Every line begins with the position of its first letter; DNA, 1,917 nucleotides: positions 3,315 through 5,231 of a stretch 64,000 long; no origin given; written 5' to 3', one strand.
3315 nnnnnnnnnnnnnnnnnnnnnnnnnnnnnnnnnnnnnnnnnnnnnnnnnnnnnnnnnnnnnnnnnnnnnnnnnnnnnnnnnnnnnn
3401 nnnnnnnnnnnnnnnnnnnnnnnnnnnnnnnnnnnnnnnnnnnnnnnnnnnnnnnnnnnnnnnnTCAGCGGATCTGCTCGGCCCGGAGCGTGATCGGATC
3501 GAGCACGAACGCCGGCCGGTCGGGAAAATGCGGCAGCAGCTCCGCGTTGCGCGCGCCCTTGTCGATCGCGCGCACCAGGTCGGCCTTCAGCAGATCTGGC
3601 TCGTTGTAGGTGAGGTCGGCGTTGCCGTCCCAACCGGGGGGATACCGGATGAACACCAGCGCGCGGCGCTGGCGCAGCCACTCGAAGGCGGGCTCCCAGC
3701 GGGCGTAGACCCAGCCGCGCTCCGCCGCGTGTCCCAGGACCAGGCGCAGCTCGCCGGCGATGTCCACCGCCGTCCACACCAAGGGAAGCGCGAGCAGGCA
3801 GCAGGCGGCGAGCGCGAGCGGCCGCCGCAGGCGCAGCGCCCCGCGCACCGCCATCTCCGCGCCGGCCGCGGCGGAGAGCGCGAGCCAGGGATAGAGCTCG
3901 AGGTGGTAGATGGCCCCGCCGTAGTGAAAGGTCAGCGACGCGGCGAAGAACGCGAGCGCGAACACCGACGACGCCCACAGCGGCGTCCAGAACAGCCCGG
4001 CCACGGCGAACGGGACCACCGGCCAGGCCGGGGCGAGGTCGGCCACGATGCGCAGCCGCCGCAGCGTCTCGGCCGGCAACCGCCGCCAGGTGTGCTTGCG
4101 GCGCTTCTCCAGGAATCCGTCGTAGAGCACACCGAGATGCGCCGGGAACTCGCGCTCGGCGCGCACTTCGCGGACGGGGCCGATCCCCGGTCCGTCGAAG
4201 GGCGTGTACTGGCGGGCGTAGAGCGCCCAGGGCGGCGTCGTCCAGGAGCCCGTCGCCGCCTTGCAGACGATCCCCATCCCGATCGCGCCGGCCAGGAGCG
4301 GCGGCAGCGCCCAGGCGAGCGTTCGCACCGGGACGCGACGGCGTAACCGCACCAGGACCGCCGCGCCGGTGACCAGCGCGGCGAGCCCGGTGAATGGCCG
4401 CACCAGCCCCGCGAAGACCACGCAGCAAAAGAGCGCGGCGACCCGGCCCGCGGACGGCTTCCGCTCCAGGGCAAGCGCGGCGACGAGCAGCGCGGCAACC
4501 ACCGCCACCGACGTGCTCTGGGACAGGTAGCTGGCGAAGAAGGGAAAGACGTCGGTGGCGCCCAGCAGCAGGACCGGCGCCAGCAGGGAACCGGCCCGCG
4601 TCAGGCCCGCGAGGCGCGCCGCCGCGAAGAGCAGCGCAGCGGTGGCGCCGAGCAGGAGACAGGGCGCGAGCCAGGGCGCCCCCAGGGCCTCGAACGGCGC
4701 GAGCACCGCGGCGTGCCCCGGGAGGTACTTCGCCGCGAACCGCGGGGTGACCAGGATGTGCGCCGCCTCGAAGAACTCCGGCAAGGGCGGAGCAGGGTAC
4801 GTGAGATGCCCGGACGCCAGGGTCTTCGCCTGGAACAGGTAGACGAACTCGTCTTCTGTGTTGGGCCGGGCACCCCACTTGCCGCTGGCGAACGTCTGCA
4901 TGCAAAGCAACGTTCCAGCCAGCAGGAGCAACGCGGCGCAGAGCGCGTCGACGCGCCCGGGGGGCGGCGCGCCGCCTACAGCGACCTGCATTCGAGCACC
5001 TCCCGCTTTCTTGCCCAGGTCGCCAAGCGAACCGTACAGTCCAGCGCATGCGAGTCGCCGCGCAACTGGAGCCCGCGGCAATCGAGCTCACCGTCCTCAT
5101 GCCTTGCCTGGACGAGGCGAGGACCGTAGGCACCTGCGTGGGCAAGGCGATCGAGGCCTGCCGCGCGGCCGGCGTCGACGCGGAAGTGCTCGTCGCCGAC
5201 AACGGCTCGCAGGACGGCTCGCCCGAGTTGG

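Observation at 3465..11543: Periplasmic-type glycosylation/methylation module inserted between the kinase and the sigma54 regulator of the pilus locus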

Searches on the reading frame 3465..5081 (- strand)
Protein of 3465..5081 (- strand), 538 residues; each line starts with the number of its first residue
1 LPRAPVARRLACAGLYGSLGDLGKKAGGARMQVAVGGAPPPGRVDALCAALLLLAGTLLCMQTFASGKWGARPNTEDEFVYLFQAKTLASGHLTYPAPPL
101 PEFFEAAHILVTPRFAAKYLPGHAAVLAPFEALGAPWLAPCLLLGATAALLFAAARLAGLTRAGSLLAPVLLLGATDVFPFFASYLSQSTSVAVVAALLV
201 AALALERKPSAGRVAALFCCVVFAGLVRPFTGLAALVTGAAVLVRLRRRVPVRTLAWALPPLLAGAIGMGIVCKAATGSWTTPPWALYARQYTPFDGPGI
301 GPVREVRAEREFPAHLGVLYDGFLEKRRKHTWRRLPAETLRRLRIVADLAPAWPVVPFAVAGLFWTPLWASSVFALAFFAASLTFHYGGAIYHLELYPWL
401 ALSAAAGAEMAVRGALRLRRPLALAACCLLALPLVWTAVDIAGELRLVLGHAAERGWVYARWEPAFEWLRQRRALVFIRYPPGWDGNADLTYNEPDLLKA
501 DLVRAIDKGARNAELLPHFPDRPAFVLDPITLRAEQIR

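Call 4: search_protein_families(library=pfam, proteins=[window:3465-5081:-], max_evalue=0.01)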
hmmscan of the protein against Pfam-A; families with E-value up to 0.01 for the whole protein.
window:3465-5081:- (538 aa): 0 families

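Call 8: search_protein_families(library=ncbifam, proteins=[window:3465-4991:-], max_evalue=0.01)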
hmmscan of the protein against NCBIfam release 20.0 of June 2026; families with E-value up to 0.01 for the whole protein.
window:3465-4991:- (508 aa): 0 families

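Call 9: search_solved_structures(query=window:3465-4991:-, max_evalue=10)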
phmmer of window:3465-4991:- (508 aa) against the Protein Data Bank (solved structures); distinct sequences matched with E-value up to 10: 0.

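Call 35: find_homologous_proteins(query=window:3465-4991:-)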
Query window:3465-4991:- (508 aa): 111 proteins with E <= 0.001 among 8000 candidates.
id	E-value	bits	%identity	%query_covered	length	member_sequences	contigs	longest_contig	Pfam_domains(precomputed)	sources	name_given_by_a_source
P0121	0.0e+0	1071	96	100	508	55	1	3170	-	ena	-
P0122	0.0e+0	1013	91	100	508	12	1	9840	-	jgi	-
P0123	3.1e-295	998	90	100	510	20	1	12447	-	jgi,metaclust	metaclust:\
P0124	7.6e-287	970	87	100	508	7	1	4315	-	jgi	-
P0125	7.1e-271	918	81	100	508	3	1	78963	-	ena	-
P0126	2.3e-269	913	80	100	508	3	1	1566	-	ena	-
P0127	2.5e-260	883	79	100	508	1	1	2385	-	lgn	-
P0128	2.5e-257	873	77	100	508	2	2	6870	-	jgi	jgi:hypothetical protein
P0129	1.6e-256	870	78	100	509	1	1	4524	-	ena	-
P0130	1.7e-256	870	81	94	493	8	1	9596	-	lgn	-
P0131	4.4e-251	852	77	100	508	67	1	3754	-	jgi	-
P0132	2.2e-248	844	75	100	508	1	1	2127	-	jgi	jgi:hypothetical protein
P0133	2.5e-246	837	76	100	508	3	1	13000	-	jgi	jgi:hypothetical protein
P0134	1.6e-244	831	74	100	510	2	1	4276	-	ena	-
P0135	2.5e-243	827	74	100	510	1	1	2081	-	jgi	jgi:hypothetical protein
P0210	2.4e-40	157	33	90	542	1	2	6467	PF13231.13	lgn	-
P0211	8.9e-38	149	33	92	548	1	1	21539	PF03901.24,PF13231.13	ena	-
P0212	1.1e-34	138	33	90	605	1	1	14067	PF13231.13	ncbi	-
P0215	4.4e-27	113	31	91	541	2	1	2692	PF13231.13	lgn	-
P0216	4.2e-26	110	30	89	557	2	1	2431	PF13231.13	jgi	jgi:hypothetical protein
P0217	6.1e-26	110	29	89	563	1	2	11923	PF13231.13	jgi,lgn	jgi:hypothetical protein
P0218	1.7e-25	108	29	94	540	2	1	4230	PF13231.13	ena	-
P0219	1.0e-11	63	34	42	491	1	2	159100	PF13231.13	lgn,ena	-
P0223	3.7e-9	54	43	24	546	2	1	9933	PF13231.13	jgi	jgi:dolichyl-phosphate-mannose-protein mannosyltransferase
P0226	1.7e-5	42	36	35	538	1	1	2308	PF13231.13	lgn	-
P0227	2.5e-5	42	28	90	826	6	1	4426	PF13231.13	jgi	-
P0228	1.6e-4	39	34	31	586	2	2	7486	PF13231.13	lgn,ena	-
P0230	6.2e-4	37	26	90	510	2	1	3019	PF13231.13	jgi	jgi:hypothetical protein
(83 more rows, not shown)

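Call 57: predict_structure(alignment_id=A3)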
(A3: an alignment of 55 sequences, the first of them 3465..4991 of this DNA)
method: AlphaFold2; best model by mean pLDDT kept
length: 508 residues; sequences in the alignment: 55
mean_pLDDT: 94.7   pTM: 0.93
mean pLDDT of the five models: 94.7, 94.4, 94.3, 94.0, 93.9
residues with pLDDT >= 90: 461; 70-90: 37; 50-70: 5; < 50: 5
segments of 3 or more residues with pLDDT < 50: 1-5
pLDDT, mean of each block of 10 residues (from residue 1): 49 94 97 89 93 98 97 96 97 98 97 98 98 97 90 94 99 98 99 98 99 98 98 98 98 96 92 90 92 93 96 95 95 97 98 92 96 98 95 96 95 93 87 96 98 92 96 98 97 97 94
secondary structure, 60 per line:
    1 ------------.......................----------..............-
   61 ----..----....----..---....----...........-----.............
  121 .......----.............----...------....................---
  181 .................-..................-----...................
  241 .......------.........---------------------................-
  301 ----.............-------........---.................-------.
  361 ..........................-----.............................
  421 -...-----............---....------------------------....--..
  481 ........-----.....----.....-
elements in order: H13-35 H46-59 H71-74 E84-87 H92-102 H108-127 H132-144 H158-177 H181-197 H199-216 H222-247 H254-262 H284-299 H305-317 H325-332 H336-352 H360-386 H392-420 H430-441 E445-448 E473-476 H479-488 E494-498 E503-507

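Call 62: fold_search(model_id=the predicted structure, library=pdb)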
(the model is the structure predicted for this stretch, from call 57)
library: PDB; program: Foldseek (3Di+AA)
matches with E <= 10: 347; with E <= 0.001: 24
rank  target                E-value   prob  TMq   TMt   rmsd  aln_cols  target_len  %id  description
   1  5f15                  5.2e-07  1.00  0.56  0.53  10.5       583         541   12  Crystal Structure of ArnT from Cupriavidus metallidurans bound to Undecaprenyl phosphate (released 2016-02-17)
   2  5ezm                  7.4e-07  1.00  0.54  0.51  10.5       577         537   13  Crystal Structure of ArnT from Cupriavidus metallidurans in the apo state (released 2016-02-17)
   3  6gxc_A                1.5e-06  1.00  0.52  0.39  13.2       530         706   10  Bacterial oligosaccharyltransferase PglB in complex with an inhibitory peptide and a reactive lipid-linked oligosaccha (released 2018-11-14)
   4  8b6l_I                1.8e-06  1.00  0.55  0.43  14.2       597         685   12  Subtomogram average of the human Sec61-TRAP-OSTA-translocon (released 2022-12-07)
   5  5ogl_A                4.7e-06  1.00  0.52  0.39  13.2       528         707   10  Structure of bacterial oligosaccharyltransferase PglB in complex with an acceptor peptide and an lipid-linked oligosac (released 2017-10-25)
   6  8pn9_A                5.0e-06  1.00  0.56  0.45  11.3       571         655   12  Structure of human oligosaccharyltransferase OST-A complex bound to NGI-1 (released 2024-05-08)
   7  3rce_A                5.0e-06  1.00  0.51  0.40  12.3       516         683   10  Bacterial oligosaccharyltransferase PglB (released 2011-06-15)
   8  6s7o_A                1.3e-05  1.00  0.54  0.44  14.1       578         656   12  Cryo-EM structure of human oligosaccharyltransferase complex OST-A (released 2019-12-18)
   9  9i5k_A                1.5e-05  1.00  0.47  0.49  13.8       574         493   13  Structure of the Chaetomium thermophilum Pmt4 homodimer (C2 symmetry) (released 2025-12-24)
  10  8agb_A                2.2e-05  1.00  0.53  0.44  10.8       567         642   13  Structure of yeast oligosaccharylransferase complex with lipid-linked oligosaccharide bound (released 2022-12-07)
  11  6s7t_A                5.0e-05  1.00  0.53  0.41  14.8       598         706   10  Cryo-EM structure of human oligosaccharyltransferase complex OST-B (released 2019-12-18)
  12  9i5l_A                9.0e-05  1.00  0.35  0.26   4.4       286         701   14  Structure of the Chaetomium thermophilum Pmt4 homodimer (C1 symmetry) (released 2025-12-24)
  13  9s6t_A                9.9e-05  1.00  0.54  0.57   7.1       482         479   12  Ternary cryo-EM structure of chicken ALG12 with Dol25-PP-GlcNAc2Man7, Dol25-P-Man, and Fab (released 2026-03-18)
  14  9s6u_A                1.0e-04  1.00  0.46  0.44   9.5       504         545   14  Ternary cryo-EM structure of human ALG9 with Dol25-PP-GlcNAc2Man8, Dol25-P-Man and Fab (released 2026-03-18)
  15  5gmy_A                1.1e-04  1.00  0.50  0.32  12.4       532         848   12  Crystal structure of the Archaeoglobus fulgidus oligosaccharyltransferase (O29867_ARCFU) tethered with an acceptor pep (released 2017-02-01)
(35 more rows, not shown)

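Call 73: search_protein_families(library=padloc, proteins=[window:3465-4991:-], max_evalue=0.001)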
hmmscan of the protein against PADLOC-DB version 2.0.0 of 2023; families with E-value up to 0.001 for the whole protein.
window:3465-4991:- (508 aa): 0 families
